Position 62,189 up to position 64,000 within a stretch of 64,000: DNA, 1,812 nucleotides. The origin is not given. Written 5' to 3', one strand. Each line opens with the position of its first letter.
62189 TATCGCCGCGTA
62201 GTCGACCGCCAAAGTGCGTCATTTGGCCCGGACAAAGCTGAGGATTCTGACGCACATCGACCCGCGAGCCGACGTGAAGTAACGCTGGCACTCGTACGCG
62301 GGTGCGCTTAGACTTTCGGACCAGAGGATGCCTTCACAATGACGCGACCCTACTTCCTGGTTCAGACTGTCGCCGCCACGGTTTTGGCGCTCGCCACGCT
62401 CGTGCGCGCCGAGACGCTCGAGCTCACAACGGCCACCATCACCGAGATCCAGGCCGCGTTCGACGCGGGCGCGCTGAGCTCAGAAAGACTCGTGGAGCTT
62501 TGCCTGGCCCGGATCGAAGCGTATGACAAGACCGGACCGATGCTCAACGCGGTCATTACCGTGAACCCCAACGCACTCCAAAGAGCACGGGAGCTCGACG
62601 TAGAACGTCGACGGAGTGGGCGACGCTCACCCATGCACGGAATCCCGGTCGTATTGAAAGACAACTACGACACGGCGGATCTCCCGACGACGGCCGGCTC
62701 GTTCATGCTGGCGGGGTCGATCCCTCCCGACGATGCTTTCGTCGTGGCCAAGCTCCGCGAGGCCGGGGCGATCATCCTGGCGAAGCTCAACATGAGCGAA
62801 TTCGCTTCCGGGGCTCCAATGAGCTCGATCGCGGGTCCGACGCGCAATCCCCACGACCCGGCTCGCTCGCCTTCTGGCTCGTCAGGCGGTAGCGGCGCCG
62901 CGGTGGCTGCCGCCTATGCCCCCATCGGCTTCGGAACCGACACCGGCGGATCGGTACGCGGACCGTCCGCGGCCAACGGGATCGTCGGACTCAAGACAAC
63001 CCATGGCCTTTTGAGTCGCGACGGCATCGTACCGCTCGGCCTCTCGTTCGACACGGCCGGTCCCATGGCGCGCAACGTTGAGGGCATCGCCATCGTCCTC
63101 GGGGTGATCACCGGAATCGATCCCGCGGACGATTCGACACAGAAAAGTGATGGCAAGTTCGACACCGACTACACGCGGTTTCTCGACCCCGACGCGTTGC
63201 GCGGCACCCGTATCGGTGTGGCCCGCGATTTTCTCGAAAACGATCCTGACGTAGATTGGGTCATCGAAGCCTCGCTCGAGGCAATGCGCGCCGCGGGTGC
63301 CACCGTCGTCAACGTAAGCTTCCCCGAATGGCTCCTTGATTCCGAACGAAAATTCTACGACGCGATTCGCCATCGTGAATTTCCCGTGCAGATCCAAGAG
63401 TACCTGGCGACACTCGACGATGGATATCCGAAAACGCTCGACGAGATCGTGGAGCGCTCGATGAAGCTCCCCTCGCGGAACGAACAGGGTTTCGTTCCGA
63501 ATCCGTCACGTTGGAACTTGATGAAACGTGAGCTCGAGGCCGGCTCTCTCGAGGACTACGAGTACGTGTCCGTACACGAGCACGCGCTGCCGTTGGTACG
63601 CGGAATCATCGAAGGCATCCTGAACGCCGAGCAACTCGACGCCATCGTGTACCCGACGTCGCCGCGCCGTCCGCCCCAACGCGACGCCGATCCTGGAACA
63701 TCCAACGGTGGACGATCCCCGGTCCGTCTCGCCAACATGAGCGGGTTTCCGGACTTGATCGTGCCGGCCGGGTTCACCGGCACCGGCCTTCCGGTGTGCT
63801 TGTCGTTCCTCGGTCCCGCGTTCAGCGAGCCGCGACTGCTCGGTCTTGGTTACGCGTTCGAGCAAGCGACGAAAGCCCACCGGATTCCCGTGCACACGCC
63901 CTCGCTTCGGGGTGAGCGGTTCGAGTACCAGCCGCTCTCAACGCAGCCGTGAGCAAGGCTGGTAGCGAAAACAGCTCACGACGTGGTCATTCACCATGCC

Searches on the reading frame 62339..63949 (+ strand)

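Call 71: search_protein_families(library=pfam, proteins=[window:62339-63949:+], max_evalue=0.00001)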
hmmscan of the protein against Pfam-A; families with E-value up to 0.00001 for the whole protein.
window:62339-63949:+ (537 aa): 1 family
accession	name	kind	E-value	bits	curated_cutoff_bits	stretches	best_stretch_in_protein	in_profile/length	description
PF01425.27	Amidase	-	6.9e-100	335.6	27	1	51-501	2-445/445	Amidase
